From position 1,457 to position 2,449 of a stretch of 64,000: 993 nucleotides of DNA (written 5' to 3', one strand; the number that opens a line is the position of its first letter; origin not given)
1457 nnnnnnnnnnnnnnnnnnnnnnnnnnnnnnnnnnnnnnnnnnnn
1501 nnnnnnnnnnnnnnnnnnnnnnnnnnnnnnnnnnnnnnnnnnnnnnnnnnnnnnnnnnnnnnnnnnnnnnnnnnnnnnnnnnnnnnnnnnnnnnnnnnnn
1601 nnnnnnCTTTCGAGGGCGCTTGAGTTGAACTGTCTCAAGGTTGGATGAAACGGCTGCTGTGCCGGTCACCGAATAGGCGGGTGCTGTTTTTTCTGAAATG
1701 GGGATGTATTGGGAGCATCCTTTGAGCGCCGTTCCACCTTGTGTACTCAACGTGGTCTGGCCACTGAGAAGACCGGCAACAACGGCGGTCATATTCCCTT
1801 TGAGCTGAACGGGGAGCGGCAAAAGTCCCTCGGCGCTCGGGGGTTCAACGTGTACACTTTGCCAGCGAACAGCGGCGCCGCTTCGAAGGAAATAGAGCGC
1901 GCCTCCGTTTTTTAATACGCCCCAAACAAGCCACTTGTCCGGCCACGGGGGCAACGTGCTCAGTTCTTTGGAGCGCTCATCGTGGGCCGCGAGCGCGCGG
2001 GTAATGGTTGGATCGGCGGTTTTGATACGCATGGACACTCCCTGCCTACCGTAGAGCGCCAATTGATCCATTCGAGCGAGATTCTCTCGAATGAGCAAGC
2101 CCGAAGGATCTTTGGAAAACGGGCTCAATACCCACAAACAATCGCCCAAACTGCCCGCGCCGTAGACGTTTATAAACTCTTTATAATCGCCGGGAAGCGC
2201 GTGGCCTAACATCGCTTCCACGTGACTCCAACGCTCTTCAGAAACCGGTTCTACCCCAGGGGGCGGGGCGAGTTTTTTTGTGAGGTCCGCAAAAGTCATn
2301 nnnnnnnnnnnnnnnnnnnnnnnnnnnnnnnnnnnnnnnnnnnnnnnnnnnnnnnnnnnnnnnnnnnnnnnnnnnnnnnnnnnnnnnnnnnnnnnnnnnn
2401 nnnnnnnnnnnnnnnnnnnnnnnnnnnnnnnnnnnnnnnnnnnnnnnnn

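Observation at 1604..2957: Two non-identical SUKH immunity genes in tandem after one toxin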

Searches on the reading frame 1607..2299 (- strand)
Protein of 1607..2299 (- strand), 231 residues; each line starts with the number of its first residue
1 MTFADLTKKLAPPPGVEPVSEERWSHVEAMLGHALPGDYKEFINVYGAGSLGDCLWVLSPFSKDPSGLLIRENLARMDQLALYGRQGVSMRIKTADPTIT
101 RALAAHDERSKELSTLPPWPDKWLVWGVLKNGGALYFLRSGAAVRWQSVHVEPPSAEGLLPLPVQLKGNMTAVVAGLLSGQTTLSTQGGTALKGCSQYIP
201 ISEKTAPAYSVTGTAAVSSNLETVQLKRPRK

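Call 5: search_protein_families(library=pfam, proteins=[window:1607-2299:-], max_evalue=0.1)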
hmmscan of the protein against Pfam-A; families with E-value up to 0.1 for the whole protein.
window:1607-2299:- (231 aa): 3 families
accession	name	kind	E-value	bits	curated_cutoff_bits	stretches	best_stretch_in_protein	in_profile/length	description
PF09346.15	SMI1_KNR4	-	9.8e-08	33.1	25.4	1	18-137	1-92/125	SMI1 / KNR4 family (SUKH-1)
PF14567.11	SUKH_5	-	2.6e-05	24.5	27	1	15-52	18-55/142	SMI1-KNR4 cell-wall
PF14568.11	SUKH_6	-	0.00011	23.2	27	1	21-53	1-33/119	SMI1-KNR4 cell-wall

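Call 11: find_homologous_proteins(query=window:1607-2299:-)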
Query window:1607-2299:- (231 aa): 2 proteins with E <= 0.001 among 2542 candidates.
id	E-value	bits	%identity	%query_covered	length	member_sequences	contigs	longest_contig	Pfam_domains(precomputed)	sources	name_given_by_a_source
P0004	6.8e-151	518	100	100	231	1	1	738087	PF14567.12,PF09346.16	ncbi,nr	ncbi:MAG: SMI1/KNR4 family protein [Polyangiaceae bacterium]|nr:SMI1/KNR4 family protein [Polyangiac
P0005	4.4e-8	51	32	59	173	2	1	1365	PF09346.16,PF14568.12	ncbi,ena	-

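Call 14: find_encoding_contigs(protein=P0005, flank=6000)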
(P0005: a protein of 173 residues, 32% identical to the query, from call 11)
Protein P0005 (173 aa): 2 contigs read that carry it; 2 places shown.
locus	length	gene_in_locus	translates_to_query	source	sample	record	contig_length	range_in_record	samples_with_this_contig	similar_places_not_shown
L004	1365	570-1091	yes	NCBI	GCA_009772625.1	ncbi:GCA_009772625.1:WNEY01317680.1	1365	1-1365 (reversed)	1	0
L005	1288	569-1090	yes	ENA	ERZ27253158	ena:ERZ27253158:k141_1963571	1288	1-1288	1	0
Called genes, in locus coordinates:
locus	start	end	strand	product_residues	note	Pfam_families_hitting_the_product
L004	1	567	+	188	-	?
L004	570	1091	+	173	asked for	PF09346:SMI1_KNR4 (weak), PF14568:SUKH_6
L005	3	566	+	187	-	?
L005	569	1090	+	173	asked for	PF09346:SMI1_KNR4 (weak), PF14568:SUKH_6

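Call 22: find_homologous_proteins(query=A1, max_evalue=0.001)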
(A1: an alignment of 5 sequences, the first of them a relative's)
Query A1 (5 sequences) (231 aa, profile of the alignment): 81 proteins with E <= 0.001 among 8000 candidates.
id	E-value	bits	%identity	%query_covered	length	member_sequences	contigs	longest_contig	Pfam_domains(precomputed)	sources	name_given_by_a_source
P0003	7.8e-78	278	35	37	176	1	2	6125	PF14567.12,PF09346.16,PF14568.12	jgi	jgi:hypothetical protein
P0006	5.2e-73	262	35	37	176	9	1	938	PF14567.12,PF09346.16,PF14568.12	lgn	-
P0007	1.1e-68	248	29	65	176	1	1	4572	PF14567.12,PF09346.16,PF14568.12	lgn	-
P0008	1.9e-68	247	30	60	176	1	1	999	PF14567.12,PF09346.16,PF14568.12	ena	-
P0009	2.5e-68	247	29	63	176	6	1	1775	PF14567.12,PF09346.16,PF14568.12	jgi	jgi:hypothetical protein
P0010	4.1e-68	246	28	63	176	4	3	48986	PF14567.12,PF09346.16,PF14568.12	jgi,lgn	jgi:hypothetical protein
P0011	6.6e-68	246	30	68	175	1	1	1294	PF14567.12,PF09346.16,PF14568.12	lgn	-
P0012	3.1e-66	240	29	63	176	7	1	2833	PF14567.12,PF09346.16,PF14568.12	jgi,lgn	jgi:hypothetical protein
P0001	5.2e-66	239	29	69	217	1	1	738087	PF14567.12,PF09346.16,PF14568.12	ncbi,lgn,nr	ncbi:MAG: SMI1/KNR4 family protein [Polyangiaceae bacterium]|nr:SMI1/KNR4 family protein [Polyangiac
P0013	3.3e-65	237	32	63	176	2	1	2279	PF14567.12,PF09346.16,PF14568.12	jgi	jgi:hypothetical protein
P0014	1.5e-60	222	37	37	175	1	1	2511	PF14567.12,PF09346.16,PF14568.12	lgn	-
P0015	1.0e-58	216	29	64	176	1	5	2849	PF14567.12,PF09346.16,PF14568.12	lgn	-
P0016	1.7e-58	215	39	37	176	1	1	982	PF14567.12,PF09346.16,PF14568.12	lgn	-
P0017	4.6e-58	214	40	35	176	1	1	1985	PF14567.12,PF09346.16,PF14568.12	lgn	-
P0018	7.5e-58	213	35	66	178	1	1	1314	PF14567.12,PF09346.16,PF14568.12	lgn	-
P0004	3.1e-56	208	100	100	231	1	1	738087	PF14567.12,PF09346.16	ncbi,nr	ncbi:MAG: SMI1/KNR4 family protein [Polyangiaceae bacterium]|nr:SMI1/KNR4 family protein [Polyangiac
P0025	4.0e-55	204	41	28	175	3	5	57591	PF14567.12,PF09346.16,PF14568.12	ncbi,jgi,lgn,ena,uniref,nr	ncbi:SMI1/KNR4 family protein [Methylomonas methanica]|jgi:hypothetical protein|uniref:Knr4/Smi1-lik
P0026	7.6e-55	203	33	65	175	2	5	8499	PF09346.16,PF14568.12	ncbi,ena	-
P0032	4.6e-54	201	37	64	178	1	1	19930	PF14567.12,PF09346.16,PF14568.12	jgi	jgi:hypothetical protein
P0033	9.5e-54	200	38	35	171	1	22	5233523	PF14567.12,PF09346.16,PF14568.12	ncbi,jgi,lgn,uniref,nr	ncbi:SMI1/KNR4 family protein [Methylomonas sp. LW13]|uniref:SMI1/KNR4 family protein n=1 Tax=unclas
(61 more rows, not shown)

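Call 25: find_encoding_contigs(protein=P0025, flank=7000, max_places=3)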
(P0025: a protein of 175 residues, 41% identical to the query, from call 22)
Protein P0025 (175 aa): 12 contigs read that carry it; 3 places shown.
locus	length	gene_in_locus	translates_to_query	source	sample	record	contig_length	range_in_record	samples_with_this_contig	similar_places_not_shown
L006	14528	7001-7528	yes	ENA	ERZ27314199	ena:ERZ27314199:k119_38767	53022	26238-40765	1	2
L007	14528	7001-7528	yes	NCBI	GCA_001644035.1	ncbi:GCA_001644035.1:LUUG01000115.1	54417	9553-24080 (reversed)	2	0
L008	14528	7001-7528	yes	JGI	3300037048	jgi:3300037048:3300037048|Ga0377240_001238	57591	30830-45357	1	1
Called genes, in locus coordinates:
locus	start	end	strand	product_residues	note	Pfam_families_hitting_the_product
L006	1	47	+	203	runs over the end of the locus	PF22011:DUF6931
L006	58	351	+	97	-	PF05488:PAAR_motif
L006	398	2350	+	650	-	PF05954:Phage_GPD, PF04717:Phage_base_V, PF22178:Gp5_trimer_C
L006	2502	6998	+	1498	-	PF01471:PG_binding_1, PF20148:DUF6531, PF05593:RHS_repeat, PF25023:TEN_YD-shell, PF05593:RHS_repeat (weak), PF25023:TEN_YD-shell, PF03527:RHS, PF13930:Endonuclea_NS_2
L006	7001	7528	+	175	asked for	PF14567:SUKH_5 (weak), PF09346:SMI1_KNR4, PF14568:SUKH_6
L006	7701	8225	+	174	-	PF05593:RHS_repeat (faint), PF25023:TEN_YD-shell (weak), PF03527:RHS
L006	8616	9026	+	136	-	PF09346:SMI1_KNR4, PF14568:SUKH_6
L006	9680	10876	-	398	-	PF00465:Fe-ADH, PF13685:Fe-ADH_2, PF25137:ADH_Fe_C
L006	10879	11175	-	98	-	PF03992:ABM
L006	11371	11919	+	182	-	PF12790:T6SS-SciN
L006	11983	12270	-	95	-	-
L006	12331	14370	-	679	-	PF19310:TOP_N, PF01432:Peptidase_M3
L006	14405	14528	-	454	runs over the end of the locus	PF00027:cNMP_binding (faint), PF08668:HDOD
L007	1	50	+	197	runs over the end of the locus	PF22011:DUF6931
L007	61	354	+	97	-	PF05488:PAAR_motif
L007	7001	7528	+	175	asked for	PF14567:SUKH_5 (weak), PF09346:SMI1_KNR4, PF14568:SUKH_6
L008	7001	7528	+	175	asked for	PF14567:SUKH_5 (weak), PF09346:SMI1_KNR4, PF14568:SUKH_6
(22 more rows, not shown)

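Call 26: find_encoding_contigs(protein=P0026, flank=7000, max_places=3)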
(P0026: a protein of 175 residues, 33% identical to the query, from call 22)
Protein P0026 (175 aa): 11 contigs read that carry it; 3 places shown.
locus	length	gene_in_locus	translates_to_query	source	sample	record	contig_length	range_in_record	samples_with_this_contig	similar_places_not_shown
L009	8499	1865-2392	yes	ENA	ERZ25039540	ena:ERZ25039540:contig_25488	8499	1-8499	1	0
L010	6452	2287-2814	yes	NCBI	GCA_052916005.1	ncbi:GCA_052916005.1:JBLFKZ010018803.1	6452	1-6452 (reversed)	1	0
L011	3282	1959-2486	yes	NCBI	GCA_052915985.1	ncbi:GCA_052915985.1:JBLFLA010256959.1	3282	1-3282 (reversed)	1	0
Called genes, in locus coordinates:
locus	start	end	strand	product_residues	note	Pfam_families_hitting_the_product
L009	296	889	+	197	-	-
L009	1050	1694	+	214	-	PF02798:GST_N, PF13409:GST_N_2, PF13417:GST_N_3, PF00043:GST_C (weak), PF13410:GST_C_2 (weak)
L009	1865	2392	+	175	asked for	PF09346:SMI1_KNR4 (weak), PF14568:SUKH_6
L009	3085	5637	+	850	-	PF13491:FtsK_4TM, PF17854:FtsK_alpha, PF01580:FtsK_SpoIIIE, PF09397:FtsK_gamma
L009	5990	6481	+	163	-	PF13340:DUF4096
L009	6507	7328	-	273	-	PF08379:Bact_transglu_N, PF01841:Transglut_core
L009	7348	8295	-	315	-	PF04168:Alpha-E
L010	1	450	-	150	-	?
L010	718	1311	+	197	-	-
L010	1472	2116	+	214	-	PF02798:GST_N, PF13409:GST_N_2, PF13417:GST_N_3, PF00043:GST_C (weak), PF13410:GST_C_2 (weak)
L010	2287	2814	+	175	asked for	PF09346:SMI1_KNR4 (weak), PF14568:SUKH_6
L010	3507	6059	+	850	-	PF13491:FtsK_4TM, PF17854:FtsK_alpha, PF01580:FtsK_SpoIIIE, PF09397:FtsK_gamma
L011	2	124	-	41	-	?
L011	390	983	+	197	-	-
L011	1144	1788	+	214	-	PF02798:GST_N, PF13409:GST_N_2, PF13417:GST_N_3, PF00043:GST_C (weak), PF13410:GST_C_2 (weak)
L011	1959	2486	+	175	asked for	PF09346:SMI1_KNR4 (weak), PF14568:SUKH_6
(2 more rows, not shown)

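Call 27: find_encoding_contigs(protein=P0032, flank=7000, max_places=3)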
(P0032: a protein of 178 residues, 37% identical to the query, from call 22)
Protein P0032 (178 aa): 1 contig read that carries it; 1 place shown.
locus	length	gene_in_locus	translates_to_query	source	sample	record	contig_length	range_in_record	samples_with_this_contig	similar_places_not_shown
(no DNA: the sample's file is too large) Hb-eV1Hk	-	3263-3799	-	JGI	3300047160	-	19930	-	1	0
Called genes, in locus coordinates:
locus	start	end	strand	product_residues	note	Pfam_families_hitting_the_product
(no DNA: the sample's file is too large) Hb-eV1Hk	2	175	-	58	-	?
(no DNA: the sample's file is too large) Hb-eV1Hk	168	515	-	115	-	PF01022:HTH_5, PF12802:MarR_2 (faint), PF12840:HTH_20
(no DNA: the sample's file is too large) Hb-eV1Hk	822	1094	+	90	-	-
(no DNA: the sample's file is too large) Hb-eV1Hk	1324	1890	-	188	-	-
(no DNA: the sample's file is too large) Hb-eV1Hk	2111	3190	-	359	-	-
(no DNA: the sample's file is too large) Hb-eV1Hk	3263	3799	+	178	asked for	PF14567:SUKH_5 (weak), PF09346:SMI1_KNR4, PF14568:SUKH_6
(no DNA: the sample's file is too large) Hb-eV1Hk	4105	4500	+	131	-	-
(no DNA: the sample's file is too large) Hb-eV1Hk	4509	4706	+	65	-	-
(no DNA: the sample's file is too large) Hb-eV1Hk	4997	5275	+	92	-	PF04226:Transgly_assoc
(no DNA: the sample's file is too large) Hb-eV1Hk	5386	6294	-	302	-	PF02563:Poly_export, PF22461:SLBB_2, PF10531:SLBB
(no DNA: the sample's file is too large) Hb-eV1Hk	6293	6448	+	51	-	-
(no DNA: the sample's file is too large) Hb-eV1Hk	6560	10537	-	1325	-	PF05170:AsmA (faint), PF05359:DUF748 (faint), PF13116:YhdP (faint)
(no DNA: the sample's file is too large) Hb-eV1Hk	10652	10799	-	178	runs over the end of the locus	-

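Call 28: search_protein_representatives(protein=P0004)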
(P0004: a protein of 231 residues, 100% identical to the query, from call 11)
Query: 231 residues. Proteins with E-value up to 0.001 (for the whole library): 664; up to 1e-10: 16; up to 1e-30: 2. The best 150 are listed.
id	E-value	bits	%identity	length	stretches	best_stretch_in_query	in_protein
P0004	2.2e-151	518.1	100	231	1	1-231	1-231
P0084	8.6e-45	169.3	41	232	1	1-230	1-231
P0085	7.9e-27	110.6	36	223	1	1-231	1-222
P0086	7.8e-25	104.0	55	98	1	1-97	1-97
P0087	1.0e-14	70.9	36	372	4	16-64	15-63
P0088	5.0e-13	65.4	39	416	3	9-73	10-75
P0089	7.3e-13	64.9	42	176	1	6-151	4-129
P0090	1.2e-12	64.2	40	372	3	8-70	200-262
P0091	1.2e-12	64.2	35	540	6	10-64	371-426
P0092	2.0e-12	63.4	41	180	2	7-74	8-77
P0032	4.1e-12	62.4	42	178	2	6-79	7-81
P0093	4.5e-12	62.3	39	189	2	6-87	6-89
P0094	8.8e-12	61.3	41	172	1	3-88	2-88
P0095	1.4e-11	60.6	40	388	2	12-68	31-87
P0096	7.2e-11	58.3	43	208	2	8-70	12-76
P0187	1.9e-07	47.1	39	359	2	11-68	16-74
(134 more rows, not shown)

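Call 30: find_related_loci(query=A2, collection=genome_contigs, flank=10000)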
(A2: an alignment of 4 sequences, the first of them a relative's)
Query A2 (231 aa) in genome_contigs; peptide patterns used: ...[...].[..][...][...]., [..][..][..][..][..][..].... (x = any residue, [..] = any of these).
67 stretches matched a pattern; 21 encode a relative of the query (tblastn E <= 1e-3); 21 distinct loci.
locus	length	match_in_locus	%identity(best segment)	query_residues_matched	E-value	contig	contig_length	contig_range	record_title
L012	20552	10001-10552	46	1-184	4e-48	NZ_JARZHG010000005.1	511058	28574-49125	Polyangium sp. y55x31 NODE_5_length_511058_cov_17.429359, whole genome shotgun sequence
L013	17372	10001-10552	44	1-184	6e-46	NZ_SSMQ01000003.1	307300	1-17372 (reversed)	Polyangium fumosum strain DSM 14668 Scaffold3_1, whole genome shotgun sequence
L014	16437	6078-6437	32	16-156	3e-14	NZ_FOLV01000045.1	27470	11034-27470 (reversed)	Bacillus sp. 491mf, whole genome shotgun sequence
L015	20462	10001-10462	30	1-180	7e-13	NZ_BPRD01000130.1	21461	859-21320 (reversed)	Methylorubrum podarium strain DSM 15083 entry130, whole genome shotgun sequence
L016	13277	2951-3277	30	28-157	2e-12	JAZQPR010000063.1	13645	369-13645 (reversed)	MAG: Oscillospiraceae bacterium isolate T1900045239_TH20190009.MAGScoT_cleanbin_000002 SGB_5501_k141_619565, whole genom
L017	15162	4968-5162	42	1-63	2e-10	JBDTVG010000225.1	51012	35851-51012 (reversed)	MAG: Chloroflexota bacterium isolate cluster3_bin.62 NODE_1594_length_51012_cov_8.468925, whole genome shotgun sequence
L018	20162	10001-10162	46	5-60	2e-9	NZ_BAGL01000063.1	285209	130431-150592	Nocardia transvalensis NBRC 15921, whole genome shotgun sequence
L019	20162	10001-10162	41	5-60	3e-9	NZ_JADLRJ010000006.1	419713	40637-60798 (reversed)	Nocardia blacklockiae strain N-17 NODE_6_length_419713_cov_33.180054, whole genome shotgun sequence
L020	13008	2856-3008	48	8-60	3e-9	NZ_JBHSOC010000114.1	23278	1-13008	Kitasatospora cinereorecta strain CGMCC 4.1622 GCM70022310_26, whole genome shotgun sequence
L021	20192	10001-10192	39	5-70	4e-9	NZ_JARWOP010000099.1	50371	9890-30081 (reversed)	Nocardia wallacei strain 760185014 760185014.N.wallacei_ctg_0099, whole genome shotgun sequence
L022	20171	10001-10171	44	2-60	7e-9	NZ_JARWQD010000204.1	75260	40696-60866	Nocardia wallacei strain 740803001 740803001.N.wallacei_ctg_0204, whole genome shotgun sequence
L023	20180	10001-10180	42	8-69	6e-8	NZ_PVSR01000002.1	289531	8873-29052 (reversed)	Actinopolyspora mortivallis strain M5A NODE_2_length_289531_cov_27.9058_ID_2057, whole genome shotgun sequence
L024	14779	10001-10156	44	6-60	1e-7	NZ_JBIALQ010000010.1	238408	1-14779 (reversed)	Kitasatospora sp. NPDC004615 NPDC004615_152_D8.ctg-0010, whole genome shotgun sequence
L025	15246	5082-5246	45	5-60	9e-7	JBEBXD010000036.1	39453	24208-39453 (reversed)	MAG: Tsukamurella paurometabola isolate T2.bin.43 NODE_2947_length_39453_cov_8.768948, whole genome shotgun sequence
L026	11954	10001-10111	49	24-60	1e-6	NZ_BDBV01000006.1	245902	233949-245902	Nocardia mexicana NBRC 108244, whole genome shotgun sequence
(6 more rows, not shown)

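Call 35: find_encoding_contigs(protein=P0085, flank=10000, max_places=4)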
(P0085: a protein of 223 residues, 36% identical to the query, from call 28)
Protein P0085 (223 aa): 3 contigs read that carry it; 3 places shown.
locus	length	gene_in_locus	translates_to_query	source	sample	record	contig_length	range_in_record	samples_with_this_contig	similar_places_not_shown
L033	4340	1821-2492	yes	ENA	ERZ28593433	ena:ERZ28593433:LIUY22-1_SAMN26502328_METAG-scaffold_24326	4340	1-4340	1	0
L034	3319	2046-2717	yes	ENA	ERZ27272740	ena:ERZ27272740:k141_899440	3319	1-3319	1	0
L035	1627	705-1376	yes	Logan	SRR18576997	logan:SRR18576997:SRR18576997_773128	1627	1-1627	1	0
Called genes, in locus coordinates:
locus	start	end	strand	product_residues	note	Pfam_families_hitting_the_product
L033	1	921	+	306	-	?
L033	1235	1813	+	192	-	PF09346:SMI1_KNR4 (weak), PF14568:SUKH_6 (weak)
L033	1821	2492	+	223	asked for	PF14568:SUKH_6 (faint)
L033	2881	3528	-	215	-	-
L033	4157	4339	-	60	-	?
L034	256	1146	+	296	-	-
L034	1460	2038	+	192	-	PF09346:SMI1_KNR4 (weak), PF14568:SUKH_6 (weak)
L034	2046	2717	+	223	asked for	PF14568:SUKH_6 (faint)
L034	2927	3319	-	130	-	?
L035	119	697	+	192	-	PF09346:SMI1_KNR4 (weak), PF14568:SUKH_6 (weak)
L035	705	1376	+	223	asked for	PF14568:SUKH_6 (faint)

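Call 36: find_encoding_contigs(protein=P0086, flank=10000, max_places=4)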
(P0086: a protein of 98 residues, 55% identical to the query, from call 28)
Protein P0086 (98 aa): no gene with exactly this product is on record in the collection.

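Call 44: find_related_loci(query=A2, collection=metagenome_contigs, flank=8000)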
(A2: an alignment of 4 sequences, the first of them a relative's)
Query A2 (231 aa) in metagenome_contigs; peptide patterns used: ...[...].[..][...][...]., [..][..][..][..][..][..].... (x = any residue, [..] = any of these).
107 stretches matched a pattern; 15 encode a relative of the query (tblastn E <= 1e-3); 15 distinct loci.
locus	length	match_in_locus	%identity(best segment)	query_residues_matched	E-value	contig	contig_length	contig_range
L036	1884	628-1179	47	1-184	3e-51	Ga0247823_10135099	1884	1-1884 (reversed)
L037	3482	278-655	32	24-180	3e-15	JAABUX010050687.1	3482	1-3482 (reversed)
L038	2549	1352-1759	28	2-157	4e-13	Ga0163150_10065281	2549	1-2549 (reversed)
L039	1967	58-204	53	24-72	7e-12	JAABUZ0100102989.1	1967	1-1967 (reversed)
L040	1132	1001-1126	45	20-61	2e-11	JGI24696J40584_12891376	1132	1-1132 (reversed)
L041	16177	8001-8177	42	5-63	4e-10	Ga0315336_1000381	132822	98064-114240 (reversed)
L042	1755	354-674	24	24-152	1e-9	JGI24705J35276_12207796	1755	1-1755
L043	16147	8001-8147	45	24-72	3e-9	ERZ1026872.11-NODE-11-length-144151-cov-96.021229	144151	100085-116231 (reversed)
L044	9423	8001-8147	45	24-72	3e-9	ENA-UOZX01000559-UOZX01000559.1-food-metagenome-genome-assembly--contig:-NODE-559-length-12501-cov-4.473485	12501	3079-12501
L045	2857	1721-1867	45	24-72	3e-9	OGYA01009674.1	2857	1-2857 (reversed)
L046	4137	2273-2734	27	1-181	1e-7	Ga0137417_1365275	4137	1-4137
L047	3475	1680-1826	44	3-53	3e-6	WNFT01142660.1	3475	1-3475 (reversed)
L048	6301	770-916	44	3-53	8e-6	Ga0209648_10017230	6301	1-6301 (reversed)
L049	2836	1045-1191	42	3-54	1e-5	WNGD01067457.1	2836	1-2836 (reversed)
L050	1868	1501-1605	37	24-58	1e-4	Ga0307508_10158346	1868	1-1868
